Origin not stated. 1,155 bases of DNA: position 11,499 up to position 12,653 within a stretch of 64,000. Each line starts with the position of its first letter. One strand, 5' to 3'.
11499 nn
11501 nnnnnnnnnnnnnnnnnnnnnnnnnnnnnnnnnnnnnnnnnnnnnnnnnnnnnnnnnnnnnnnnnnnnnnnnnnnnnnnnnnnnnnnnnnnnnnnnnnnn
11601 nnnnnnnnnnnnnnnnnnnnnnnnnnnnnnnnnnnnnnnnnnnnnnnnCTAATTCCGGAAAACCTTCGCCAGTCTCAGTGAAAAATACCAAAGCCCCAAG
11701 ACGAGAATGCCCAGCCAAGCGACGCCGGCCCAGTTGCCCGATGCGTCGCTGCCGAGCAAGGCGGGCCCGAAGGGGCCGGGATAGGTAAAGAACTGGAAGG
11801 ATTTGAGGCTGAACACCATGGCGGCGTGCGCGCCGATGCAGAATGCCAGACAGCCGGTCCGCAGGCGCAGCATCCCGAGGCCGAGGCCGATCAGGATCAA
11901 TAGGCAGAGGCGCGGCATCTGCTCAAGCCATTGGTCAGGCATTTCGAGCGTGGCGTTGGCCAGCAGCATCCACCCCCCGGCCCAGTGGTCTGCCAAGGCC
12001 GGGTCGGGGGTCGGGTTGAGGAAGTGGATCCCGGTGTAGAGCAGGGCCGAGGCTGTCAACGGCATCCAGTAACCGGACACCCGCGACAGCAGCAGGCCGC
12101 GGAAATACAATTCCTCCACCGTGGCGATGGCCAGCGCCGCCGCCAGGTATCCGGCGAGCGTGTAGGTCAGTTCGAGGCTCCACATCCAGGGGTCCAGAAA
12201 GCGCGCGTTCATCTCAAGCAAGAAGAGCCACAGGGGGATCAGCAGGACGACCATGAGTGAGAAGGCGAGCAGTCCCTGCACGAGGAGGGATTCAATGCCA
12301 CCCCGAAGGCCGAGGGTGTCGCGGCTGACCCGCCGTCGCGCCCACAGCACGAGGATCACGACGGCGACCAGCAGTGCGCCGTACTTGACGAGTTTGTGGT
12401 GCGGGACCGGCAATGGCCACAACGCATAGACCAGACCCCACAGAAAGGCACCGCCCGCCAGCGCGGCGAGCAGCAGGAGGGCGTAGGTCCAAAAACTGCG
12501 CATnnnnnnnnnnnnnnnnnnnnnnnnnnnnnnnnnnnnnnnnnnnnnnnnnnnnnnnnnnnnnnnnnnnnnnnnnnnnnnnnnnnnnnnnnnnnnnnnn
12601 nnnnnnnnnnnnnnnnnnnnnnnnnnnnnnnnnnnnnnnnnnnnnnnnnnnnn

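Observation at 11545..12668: Two copies of a ~60-bp AT-rich palindromic element bracket a CPBP protease gene and mark the promoters of the pilus operon and an XRE regulator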

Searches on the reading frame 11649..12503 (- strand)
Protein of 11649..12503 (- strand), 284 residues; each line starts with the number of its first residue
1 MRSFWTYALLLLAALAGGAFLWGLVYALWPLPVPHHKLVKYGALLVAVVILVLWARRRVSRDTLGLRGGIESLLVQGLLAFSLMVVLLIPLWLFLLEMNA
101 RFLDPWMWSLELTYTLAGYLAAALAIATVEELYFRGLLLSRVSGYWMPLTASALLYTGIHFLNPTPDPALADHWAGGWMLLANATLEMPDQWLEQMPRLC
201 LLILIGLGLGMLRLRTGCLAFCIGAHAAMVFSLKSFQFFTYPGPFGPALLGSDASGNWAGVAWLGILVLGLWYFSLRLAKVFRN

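Call 9: search_protein_families(library=pfam, proteins=[window:11649-12503:-], max_evalue=0.01)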
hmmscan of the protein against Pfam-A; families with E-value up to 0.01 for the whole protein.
window:11649-12503:- (284 aa): 1 family
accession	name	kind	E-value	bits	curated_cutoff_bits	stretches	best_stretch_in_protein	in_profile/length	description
PF02517.21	Rce1-like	-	6.8e-12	46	22.4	1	116-230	5-91/93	Type II CAAX prenyl endopeptidase Rce1-like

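Call 12: search_protein_families(library=ncbifam, proteins=[window:11649-12503:-], max_evalue=0.01)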
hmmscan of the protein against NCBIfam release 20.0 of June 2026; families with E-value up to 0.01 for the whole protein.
window:11649-12503:- (284 aa): 2 families
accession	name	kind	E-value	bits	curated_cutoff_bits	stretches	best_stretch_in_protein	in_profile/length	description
NF040914.1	Mrt_core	domain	0.0029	17.6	100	0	121-149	6-34/108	myxosortase family intramembrane protease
NF041647.1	ABC_perm_CPBP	equivalog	0.003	16.4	435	1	37-161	456-591/636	ABC transporter permease subunit/CPBP intramembrane protease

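Call 14: find_encoding_contigs(protein=window:11649-12503:-, flank=3000, max_places=6)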
Protein window:11649-12503:- (284 aa): no gene with exactly this product is on record in the collection.

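Call 17: find_homologous_proteins(query=window:11649-12503:-)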
Query window:11649-12503:- (284 aa): 71 proteins with E <= 0.001 among 8000 candidates.
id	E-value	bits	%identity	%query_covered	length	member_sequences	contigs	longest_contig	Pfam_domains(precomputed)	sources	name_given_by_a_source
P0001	4.0e-164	564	90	100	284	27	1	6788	PF02517.22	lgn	-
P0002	1.2e-152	526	84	100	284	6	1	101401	PF02517.22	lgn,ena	-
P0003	2.1e-152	525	84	100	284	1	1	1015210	PF02517.22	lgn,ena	-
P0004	3.5e-152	524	83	100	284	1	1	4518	PF02517.22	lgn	-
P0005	4.0e-152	524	84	100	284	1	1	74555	PF02517.22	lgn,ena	-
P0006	5.6e-152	524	84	100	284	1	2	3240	PF02517.22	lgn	-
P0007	1.7e-151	522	84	99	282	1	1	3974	PF02517.22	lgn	-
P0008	1.7e-151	522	84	100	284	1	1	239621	PF02517.22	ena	-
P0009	3.4e-151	521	85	99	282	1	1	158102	PF02517.22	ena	-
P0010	3.9e-151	521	83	100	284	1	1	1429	PF02517.22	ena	-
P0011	4.0e-151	521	83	100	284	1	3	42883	PF02517.22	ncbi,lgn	-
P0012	6.3e-151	520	83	100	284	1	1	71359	PF02517.22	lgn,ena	-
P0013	7.0e-151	520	83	100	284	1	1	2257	PF02517.22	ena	-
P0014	1.1e-150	519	84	99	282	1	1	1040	PF02517.22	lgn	-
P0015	1.2e-150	519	84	99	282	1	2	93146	PF02517.22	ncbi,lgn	-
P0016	2.5e-150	518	84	99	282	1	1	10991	PF02517.22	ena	-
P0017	2.8e-150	518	84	99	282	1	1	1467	PF02517.22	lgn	-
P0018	3.1e-150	518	83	100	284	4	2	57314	PF02517.22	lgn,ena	-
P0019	4.7e-150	517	84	99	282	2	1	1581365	PF02517.22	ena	-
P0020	5.9e-150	517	84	99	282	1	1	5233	PF02517.22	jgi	-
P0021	8.1e-150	517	83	100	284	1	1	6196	PF02517.22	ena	-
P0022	1.1e-149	516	82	100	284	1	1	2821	PF02517.22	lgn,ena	-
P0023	1.1e-149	516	84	99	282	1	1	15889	PF02517.22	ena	-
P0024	1.9e-149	515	84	99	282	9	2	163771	PF02517.22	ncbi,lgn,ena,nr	ncbi:MAG: CPBP family glutamic-type intramembrane protease [Gammaproteobacteria bacterium]|nr:CPBP f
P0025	2.5e-149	515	83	100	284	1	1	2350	PF02517.22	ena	-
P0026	4.0e-149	514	82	100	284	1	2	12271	PF02517.22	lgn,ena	-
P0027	4.3e-149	514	84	99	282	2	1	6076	PF02517.22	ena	-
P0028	1.3e-148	513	84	99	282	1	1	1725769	PF02517.22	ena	-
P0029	2.0e-148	512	84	99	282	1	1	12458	PF02517.22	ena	-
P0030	5.4e-148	511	82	100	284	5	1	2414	PF02517.22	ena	-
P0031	1.1e-147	510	82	100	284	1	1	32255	PF02517.22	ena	-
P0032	1.8e-147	509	82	100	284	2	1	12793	PF02517.22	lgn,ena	-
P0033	2.6e-147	508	83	100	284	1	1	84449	PF02517.22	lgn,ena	-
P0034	3.8e-147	508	82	100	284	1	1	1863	PF02517.22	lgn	-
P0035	2.1e-146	505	81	100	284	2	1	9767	PF02517.22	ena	-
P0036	2.1e-146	505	82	99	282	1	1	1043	PF02517.22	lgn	-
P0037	3.6e-145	501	81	100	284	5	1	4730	PF02517.22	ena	-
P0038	4.1e-144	498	82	99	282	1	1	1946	PF02517.22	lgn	-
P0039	2.2e-142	492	79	100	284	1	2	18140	PF02517.22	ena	-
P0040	7.7e-140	484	78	100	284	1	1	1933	PF02517.22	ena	-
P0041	1.1e-139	483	79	99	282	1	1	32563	PF02517.22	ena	-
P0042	8.3e-139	481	79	99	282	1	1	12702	PF02517.22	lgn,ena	-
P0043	3.0e-138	479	78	100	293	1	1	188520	PF02517.22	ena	-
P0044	2.6e-137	476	77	100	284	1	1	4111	PF02517.22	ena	-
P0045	6.5e-135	468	76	100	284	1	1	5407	PF02517.22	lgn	-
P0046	5.2e-132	458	76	100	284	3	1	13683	PF02517.22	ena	-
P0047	1.9e-124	433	71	100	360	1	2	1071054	PF02517.22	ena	-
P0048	1.4e-122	427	71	98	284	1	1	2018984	PF02517.22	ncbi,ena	-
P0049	5.6e-119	415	73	100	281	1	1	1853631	PF02517.22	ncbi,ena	-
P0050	1.5e-118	414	71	96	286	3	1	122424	PF02517.22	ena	-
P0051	1.1e-117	411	69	100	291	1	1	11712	PF02517.22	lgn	-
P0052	2.9e-106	374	80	74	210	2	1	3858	PF02517.22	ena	-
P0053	1.8e-103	364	62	99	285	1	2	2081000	PF02517.22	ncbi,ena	-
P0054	3.7e-95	337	62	99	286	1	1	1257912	PF02517.22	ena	-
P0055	2.1e-83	299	57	96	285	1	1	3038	PF02517.22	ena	-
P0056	4.3e-83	298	58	96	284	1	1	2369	PF02517.22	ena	-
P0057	4.4e-83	298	59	96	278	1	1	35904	PF02517.22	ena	-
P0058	9.1e-83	296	58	96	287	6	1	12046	PF02517.22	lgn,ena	-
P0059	3.3e-80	288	58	91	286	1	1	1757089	PF02517.22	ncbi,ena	-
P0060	7.1e-70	254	49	96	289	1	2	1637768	PF02517.22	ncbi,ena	-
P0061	2.8e-65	239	48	98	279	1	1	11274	PF02517.22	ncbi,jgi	-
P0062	9.6e-58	214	48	99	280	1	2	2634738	PF02517.22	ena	-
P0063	2.0e-57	213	45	88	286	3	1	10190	PF02517.22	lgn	-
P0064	2.7e-54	203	48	84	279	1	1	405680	PF02517.22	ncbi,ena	-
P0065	3.5e-53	199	51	88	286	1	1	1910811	PF02517.22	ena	-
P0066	1.9e-51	194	55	46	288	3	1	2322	PF02517.22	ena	-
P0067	2.1e-50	190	48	91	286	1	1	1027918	PF02517.22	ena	-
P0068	3.8e-50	189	50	89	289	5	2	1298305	PF02517.22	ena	-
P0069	9.4e-50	188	50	86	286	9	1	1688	PF02517.22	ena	-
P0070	2.3e-36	144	41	94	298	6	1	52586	PF02517.22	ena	-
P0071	2.2e-4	39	29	86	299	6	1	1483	PF02517.22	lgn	-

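Call 18: find_encoding_contigs(protein=P0003, flank=4000, max_places=2)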
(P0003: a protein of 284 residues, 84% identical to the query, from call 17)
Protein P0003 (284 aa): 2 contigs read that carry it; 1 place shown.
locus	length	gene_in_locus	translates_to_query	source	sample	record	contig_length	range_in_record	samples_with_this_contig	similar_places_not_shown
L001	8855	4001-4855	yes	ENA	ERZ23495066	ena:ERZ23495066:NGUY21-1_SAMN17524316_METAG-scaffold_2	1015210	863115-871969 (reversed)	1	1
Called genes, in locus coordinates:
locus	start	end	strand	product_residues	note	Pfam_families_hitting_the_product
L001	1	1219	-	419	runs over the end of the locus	PF06689:zf-C4_ClpX, PF00493:MCM (weak), PF05496:RuvB_N (weak), PF00004:AAA, PF07724:AAA_2, PF07728:AAA_5 (weak), PF13401:AAA_22 (weak), PF10431:ClpB_D2-small, +1 more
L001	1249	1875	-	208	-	PF00574:CLP_protease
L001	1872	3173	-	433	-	PF05697:Trigger_N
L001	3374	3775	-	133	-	PF07798:CCDC90-like (faint)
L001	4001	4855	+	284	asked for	PF02517:Rce1-like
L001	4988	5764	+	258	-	-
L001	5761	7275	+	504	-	PF00263:Secretin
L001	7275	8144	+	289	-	-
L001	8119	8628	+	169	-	-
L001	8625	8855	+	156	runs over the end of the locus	-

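Call 19: find_encoding_contigs(protein=P0048, flank=4000, max_places=2)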
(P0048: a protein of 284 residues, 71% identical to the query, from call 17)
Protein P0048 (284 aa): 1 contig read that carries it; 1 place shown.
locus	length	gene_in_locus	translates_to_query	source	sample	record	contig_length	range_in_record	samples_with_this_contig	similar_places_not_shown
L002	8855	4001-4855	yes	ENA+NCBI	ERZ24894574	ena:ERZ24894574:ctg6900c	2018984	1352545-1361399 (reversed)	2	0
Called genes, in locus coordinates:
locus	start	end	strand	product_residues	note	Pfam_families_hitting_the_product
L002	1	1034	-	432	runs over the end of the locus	PF05697:Trigger_N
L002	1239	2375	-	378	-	-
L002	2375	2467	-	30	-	-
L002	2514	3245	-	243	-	PF00353:HemolysinCabind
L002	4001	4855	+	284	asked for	PF02517:Rce1-like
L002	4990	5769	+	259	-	-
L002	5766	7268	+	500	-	PF00263:Secretin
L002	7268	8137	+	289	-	-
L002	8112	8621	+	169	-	-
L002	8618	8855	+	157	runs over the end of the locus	-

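Call 20: find_encoding_contigs(protein=P0053, flank=4000, max_places=2)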
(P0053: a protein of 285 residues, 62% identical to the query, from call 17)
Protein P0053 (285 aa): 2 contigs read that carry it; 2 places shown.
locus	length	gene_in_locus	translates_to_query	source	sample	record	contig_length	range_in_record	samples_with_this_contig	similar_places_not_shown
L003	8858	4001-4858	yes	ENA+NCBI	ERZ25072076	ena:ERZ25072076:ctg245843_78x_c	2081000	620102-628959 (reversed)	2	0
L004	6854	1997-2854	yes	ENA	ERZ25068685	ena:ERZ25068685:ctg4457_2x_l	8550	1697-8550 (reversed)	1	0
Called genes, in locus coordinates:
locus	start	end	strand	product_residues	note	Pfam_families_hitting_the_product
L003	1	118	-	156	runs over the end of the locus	-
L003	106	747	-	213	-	-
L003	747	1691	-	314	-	PF12762:DDE_Tnp_IS1595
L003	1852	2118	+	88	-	-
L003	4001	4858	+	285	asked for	PF02517:Rce1-like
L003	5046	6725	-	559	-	PF00361:Proton_antipo_M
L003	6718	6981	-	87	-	-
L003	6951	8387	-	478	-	PF00361:Proton_antipo_M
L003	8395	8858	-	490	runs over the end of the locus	PF00361:Proton_antipo_M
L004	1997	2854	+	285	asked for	PF02517:Rce1-like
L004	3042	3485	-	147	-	-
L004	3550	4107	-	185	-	PF00361:Proton_antipo_M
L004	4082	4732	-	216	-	PF00361:Proton_antipo_M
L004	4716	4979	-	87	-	-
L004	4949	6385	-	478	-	PF00361:Proton_antipo_M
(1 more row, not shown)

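Call 24: find_encoding_contigs(protein=P0001, flank=4000, max_places=2)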
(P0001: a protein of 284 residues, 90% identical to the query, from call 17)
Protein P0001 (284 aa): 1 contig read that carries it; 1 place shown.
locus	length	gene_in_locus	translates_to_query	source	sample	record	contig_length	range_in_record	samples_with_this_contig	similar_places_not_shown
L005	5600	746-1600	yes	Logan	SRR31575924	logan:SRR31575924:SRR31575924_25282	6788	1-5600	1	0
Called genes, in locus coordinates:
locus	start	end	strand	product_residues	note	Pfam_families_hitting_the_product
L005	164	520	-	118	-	PF07798:CCDC90-like (faint)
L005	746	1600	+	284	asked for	PF02517:Rce1-like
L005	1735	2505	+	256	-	-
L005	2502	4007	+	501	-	PF00263:Secretin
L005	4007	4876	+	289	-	-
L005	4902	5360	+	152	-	-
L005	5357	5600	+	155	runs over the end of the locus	-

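Call 25: find_encoding_contigs(protein=P0049, flank=4000, max_places=2)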
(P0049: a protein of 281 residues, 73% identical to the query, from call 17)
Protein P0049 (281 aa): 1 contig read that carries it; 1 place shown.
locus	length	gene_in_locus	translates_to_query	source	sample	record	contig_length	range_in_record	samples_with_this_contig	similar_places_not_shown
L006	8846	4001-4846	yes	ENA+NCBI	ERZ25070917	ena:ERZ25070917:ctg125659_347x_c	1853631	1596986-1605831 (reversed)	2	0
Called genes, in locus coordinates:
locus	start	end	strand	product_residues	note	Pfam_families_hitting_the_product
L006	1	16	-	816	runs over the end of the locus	PF02190:LON_substr_bdg, PF00004:AAA, PF07728:AAA_5, PF22667:Lon_lid, PF05362:Lon_C, PF13541:ChlI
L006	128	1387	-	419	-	PF06689:zf-C4_ClpX, PF00493:MCM (weak), PF05496:RuvB_N (weak), PF00004:AAA, PF07724:AAA_2, PF07728:AAA_5 (weak), PF13401:AAA_22 (weak), PF10431:ClpB_D2-small, +1 more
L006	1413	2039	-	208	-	PF00574:CLP_protease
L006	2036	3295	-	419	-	PF05697:Trigger_N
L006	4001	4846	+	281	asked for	PF02517:Rce1-like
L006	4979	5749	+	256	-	-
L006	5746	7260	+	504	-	PF00263:Secretin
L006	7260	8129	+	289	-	-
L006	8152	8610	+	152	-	-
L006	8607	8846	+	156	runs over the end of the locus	-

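Call 26: find_encoding_contigs(protein=P0059, flank=4000, max_places=2)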
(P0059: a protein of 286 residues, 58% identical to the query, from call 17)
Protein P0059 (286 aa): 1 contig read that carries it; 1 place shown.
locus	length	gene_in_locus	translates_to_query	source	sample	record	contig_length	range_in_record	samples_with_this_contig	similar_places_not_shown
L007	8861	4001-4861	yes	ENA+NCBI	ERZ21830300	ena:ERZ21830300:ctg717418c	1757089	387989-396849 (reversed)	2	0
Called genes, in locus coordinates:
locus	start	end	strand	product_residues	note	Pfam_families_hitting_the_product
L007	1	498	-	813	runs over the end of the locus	PF02190:LON_substr_bdg, PF00004:AAA, PF07728:AAA_5, PF22667:Lon_lid, PF05362:Lon_C, PF13541:ChlI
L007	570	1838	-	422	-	PF06689:zf-C4_ClpX, PF00493:MCM (weak), PF01078:Mg_chelatase (faint), PF05496:RuvB_N (weak), PF00004:AAA, PF07724:AAA_2, PF07728:AAA_5 (weak), PF10431:ClpB_D2-small, +1 more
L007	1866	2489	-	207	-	PF00574:CLP_protease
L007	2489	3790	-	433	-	PF05697:Trigger_N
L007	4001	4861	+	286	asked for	PF02517:Rce1-like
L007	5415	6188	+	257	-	-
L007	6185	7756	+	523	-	PF00263:Secretin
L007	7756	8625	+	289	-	-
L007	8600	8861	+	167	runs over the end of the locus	-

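Call 49: search_protein_families(library=ncbifam, proteins=[L001:4988-5764:+], max_evalue=0.01)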
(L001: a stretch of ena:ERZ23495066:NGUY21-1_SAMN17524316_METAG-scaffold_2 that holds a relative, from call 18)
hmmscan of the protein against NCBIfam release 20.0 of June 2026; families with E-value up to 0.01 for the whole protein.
L001:4988-5764:+ (258 aa): 1 family
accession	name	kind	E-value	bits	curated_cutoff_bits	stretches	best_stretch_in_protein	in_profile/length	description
TIGR03748.1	conj_PilL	equivalog_domain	1.5e-26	92.5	64.15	1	25-126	3-103/105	PFGI-1 class ICE element type IV pilus protein PilL2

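Call 50: search_protein_families(library=pfam, proteins=[L001:4988-5764:+], max_evalue=0.01)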
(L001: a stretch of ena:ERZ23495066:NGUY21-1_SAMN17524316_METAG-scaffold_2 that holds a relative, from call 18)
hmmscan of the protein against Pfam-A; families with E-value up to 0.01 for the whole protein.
L001:4988-5764:+ (258 aa): 0 families
